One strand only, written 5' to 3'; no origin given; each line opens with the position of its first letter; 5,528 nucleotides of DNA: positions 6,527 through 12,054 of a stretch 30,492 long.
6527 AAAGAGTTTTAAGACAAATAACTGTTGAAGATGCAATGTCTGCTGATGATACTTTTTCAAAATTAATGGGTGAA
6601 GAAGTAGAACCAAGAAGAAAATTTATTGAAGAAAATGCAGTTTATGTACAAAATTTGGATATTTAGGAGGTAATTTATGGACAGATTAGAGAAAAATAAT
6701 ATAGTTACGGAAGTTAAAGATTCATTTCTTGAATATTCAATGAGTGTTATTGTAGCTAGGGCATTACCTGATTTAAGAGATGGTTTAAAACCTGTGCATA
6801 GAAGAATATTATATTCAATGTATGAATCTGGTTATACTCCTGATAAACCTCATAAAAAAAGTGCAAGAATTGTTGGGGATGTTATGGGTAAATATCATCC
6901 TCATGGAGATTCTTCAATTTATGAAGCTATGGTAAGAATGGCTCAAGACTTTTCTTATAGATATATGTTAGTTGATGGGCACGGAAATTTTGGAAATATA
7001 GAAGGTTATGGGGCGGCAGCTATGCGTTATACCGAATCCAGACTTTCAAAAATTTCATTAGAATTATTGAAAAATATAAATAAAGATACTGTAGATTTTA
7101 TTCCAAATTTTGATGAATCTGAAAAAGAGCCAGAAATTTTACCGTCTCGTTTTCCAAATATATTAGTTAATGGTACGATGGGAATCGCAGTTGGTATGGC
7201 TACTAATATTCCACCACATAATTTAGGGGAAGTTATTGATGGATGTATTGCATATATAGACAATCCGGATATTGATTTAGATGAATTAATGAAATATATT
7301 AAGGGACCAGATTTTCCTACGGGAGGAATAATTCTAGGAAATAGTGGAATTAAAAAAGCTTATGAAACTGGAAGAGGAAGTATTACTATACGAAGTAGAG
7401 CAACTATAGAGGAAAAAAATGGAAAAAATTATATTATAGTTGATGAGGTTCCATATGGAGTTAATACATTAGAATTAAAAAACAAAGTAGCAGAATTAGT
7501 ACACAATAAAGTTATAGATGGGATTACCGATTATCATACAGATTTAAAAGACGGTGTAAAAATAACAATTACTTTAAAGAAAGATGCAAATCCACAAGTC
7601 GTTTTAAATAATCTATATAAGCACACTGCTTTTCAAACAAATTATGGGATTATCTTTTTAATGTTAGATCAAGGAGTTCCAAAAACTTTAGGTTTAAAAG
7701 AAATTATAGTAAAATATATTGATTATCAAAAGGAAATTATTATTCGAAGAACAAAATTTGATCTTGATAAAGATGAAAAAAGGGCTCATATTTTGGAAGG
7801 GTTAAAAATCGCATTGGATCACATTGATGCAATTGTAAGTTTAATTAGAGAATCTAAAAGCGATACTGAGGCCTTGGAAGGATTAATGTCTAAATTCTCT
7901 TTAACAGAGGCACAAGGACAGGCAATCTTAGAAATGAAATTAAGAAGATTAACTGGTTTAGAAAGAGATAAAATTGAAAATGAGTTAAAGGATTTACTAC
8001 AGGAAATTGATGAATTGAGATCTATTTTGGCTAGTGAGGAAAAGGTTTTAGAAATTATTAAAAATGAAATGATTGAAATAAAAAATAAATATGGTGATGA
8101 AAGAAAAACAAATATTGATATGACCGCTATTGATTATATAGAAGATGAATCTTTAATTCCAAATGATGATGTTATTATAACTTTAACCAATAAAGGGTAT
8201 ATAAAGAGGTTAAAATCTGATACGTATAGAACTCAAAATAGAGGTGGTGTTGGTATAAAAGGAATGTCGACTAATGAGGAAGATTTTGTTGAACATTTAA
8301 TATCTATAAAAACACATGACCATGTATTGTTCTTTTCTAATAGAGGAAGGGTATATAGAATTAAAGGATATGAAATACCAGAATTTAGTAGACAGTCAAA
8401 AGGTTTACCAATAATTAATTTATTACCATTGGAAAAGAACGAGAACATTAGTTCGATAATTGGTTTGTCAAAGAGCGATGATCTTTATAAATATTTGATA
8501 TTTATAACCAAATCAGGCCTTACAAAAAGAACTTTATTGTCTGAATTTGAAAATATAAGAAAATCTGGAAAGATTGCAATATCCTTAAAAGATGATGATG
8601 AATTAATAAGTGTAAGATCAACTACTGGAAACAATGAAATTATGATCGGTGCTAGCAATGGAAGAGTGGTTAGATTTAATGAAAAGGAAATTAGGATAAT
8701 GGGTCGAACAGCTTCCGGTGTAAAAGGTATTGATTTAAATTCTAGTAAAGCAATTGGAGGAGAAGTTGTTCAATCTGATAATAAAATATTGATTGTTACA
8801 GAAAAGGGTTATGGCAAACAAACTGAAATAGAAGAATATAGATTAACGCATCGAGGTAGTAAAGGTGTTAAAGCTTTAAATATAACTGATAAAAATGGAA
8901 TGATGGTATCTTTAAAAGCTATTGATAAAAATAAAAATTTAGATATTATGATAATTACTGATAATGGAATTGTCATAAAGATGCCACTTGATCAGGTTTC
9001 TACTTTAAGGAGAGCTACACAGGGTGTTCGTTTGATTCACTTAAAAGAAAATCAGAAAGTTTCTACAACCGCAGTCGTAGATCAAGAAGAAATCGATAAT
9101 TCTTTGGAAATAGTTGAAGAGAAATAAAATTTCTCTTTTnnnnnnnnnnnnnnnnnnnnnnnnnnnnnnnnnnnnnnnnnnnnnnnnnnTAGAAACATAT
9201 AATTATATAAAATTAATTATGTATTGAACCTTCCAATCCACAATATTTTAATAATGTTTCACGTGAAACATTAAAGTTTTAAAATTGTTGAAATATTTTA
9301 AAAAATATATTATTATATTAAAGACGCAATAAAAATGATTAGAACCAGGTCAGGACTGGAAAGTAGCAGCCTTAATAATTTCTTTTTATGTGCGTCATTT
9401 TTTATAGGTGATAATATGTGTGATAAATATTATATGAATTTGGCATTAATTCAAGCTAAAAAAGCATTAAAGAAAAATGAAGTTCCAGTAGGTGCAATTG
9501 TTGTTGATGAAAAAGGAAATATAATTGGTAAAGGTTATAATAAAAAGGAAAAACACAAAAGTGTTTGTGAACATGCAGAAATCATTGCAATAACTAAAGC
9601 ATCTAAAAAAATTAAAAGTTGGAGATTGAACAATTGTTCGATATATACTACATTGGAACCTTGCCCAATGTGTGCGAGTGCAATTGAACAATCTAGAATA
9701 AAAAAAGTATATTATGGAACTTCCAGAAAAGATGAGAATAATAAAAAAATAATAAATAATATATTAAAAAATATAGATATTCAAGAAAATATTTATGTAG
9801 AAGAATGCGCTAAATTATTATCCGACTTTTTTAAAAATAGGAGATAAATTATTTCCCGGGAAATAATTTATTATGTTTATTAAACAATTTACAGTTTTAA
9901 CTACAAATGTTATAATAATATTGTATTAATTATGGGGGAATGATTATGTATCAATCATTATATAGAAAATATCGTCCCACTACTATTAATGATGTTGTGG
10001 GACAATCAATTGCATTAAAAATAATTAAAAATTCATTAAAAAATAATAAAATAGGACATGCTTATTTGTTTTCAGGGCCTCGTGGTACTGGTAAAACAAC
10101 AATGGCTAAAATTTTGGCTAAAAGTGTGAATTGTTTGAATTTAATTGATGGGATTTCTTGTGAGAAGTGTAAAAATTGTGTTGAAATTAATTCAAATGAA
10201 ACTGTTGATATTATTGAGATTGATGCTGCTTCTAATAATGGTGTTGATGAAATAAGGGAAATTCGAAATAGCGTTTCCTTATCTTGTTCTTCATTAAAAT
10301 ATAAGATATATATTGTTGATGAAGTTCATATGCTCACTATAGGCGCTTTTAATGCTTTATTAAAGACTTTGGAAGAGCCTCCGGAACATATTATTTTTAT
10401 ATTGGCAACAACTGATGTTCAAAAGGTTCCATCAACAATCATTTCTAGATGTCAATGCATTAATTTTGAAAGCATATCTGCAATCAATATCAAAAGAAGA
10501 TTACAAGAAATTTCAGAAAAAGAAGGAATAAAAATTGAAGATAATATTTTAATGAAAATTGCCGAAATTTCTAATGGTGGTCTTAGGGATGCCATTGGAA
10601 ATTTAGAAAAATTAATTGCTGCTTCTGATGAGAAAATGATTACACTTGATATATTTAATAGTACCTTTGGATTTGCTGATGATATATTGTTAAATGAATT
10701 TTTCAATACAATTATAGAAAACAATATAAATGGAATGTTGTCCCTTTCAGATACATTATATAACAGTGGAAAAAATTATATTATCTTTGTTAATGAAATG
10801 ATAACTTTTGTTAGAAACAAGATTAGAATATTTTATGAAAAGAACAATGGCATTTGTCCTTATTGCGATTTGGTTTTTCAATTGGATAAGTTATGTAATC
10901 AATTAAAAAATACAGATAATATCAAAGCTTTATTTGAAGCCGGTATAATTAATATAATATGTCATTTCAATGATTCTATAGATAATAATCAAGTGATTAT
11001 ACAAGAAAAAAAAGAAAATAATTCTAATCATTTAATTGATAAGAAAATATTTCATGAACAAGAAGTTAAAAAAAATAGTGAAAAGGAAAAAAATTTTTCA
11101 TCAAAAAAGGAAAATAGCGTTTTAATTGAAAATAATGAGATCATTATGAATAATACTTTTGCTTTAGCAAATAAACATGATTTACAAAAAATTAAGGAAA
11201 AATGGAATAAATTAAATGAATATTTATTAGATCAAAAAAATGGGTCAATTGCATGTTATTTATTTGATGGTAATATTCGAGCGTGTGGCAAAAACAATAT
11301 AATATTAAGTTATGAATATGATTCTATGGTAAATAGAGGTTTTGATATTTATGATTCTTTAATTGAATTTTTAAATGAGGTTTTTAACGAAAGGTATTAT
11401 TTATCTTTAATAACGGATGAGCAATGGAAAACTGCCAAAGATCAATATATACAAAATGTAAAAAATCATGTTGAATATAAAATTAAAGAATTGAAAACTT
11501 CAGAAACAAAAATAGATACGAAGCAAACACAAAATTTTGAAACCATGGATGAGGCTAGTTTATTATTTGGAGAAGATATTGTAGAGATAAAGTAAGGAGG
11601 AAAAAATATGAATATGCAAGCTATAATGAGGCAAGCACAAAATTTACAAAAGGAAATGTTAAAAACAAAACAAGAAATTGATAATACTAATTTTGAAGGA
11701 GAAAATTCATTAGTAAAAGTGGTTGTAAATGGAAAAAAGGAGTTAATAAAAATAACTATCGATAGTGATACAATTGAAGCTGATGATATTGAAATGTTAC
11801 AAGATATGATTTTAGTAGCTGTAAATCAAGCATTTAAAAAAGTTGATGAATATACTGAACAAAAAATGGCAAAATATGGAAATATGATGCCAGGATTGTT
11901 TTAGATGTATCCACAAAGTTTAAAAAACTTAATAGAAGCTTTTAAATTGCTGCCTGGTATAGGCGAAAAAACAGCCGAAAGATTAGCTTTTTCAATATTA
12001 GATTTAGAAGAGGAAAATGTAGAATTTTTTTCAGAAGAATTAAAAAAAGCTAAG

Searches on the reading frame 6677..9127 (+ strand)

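Call 3: search_protein_families(library=pfam, proteins=[window:6677-9127:+], max_evalue=0.01)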
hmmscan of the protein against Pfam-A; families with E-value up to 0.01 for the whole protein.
window:6677-9127:+ (816 aa): 2 families
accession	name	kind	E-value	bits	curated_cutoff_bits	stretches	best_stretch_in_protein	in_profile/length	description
PF00521.26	DNA_topoisoIV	-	1.3e-163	545.3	31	1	28-465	1-431/432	DNA gyrase/topoisomerase IV, subunit A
PF03989.18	DNA_gyraseA_C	-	9.6e-74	243.1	27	6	498-544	1-47/48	DNA gyrase C-terminal domain, beta-propeller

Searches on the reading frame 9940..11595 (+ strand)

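Call 57: search_protein_families(library=pfam, proteins=[window:9940-11595:+], max_evalue=0.00001)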
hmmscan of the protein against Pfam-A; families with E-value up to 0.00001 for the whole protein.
window:9940-11595:+ (551 aa): 4 families
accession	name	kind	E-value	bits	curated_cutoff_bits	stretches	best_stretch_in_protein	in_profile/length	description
PF13177.12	DNA_pol3_delta2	-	8.4e-46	156.3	27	1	22-179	2-160/161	DNA polymerase III, delta subunit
PF00004.35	AAA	-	8e-13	49.4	21.2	1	43-173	2-125/131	ATPase family associated with various cellular activities (AAA)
PF21960.2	RCF1-5-like_lid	-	4e-09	36.7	27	1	187-223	2-39/43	RCF1/5-like, AAA+ ATPase lid domain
PF06068.19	TIP49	-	1.6e-06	28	23.8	0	19-64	26-75/347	TIP49 P-loop domain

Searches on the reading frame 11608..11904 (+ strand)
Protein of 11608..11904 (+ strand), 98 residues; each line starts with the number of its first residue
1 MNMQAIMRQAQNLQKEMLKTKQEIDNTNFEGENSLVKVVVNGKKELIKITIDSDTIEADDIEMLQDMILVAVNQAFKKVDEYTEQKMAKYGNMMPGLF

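Call 57: search_protein_families(library=pfam, proteins=[window:11608-11904:+], max_evalue=0.00001)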
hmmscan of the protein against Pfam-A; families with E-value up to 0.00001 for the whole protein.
window:11608-11904:+ (98 aa): 1 family
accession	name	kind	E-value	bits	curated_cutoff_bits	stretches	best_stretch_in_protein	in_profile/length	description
PF02575.21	YbaB_DNA_bd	-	3.1e-25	88.6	25.5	1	7-94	1-90/91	YbaB/EbfC DNA-binding family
